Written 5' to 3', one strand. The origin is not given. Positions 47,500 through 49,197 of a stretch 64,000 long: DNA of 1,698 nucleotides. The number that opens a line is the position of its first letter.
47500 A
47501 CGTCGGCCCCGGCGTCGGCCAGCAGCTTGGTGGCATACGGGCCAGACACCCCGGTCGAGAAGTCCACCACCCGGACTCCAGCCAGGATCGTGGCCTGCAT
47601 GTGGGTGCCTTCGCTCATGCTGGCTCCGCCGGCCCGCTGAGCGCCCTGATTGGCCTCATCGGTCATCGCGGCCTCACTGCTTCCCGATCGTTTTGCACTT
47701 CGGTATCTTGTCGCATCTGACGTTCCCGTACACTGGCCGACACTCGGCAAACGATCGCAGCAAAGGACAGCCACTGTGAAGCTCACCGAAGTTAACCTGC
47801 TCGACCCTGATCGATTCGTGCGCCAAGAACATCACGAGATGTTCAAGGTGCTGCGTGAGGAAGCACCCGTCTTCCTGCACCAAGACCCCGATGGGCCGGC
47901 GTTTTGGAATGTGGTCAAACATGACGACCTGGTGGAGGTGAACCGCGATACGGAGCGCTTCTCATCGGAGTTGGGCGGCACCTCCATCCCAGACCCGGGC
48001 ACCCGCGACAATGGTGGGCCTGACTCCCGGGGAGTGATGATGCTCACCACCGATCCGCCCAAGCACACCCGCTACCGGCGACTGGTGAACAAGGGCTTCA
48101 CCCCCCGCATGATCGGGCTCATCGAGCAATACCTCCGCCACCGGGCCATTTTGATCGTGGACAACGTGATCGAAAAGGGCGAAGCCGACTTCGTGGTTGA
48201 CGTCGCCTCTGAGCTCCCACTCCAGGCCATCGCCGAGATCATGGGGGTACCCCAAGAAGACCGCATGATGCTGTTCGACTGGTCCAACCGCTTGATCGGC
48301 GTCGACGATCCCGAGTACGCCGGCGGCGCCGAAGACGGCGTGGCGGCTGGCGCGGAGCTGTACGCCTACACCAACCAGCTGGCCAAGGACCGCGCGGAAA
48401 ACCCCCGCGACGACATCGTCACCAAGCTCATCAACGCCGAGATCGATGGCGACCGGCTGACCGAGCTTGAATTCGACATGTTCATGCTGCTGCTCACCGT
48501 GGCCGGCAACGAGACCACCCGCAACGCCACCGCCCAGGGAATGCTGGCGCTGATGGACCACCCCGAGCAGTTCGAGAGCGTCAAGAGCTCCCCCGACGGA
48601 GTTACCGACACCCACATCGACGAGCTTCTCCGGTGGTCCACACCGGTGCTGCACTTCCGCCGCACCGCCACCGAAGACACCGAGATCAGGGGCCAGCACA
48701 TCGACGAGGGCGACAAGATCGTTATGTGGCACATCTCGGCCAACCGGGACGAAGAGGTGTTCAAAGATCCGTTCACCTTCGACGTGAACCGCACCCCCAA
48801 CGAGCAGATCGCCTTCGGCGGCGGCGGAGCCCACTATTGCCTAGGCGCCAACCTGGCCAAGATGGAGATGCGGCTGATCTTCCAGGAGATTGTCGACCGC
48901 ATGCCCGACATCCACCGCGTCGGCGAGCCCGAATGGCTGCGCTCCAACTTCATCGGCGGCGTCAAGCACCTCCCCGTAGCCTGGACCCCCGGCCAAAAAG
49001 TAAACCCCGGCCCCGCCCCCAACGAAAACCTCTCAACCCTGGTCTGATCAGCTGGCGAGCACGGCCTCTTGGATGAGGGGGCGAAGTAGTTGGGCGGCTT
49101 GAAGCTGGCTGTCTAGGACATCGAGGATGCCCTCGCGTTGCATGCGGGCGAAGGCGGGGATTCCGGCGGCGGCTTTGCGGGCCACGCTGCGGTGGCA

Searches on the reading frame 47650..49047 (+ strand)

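Call 13: search_protein_families(library=pfam, proteins=[window:47650-49047:+], max_evalue=0.01)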
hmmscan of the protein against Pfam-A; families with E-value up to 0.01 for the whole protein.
window:47650-49047:+ (465 aa): 1 family
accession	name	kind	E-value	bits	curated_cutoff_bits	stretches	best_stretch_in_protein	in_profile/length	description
PF00067.27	p450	-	1.3e-27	97.2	22.8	2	319-416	324-430/462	Cytochrome P450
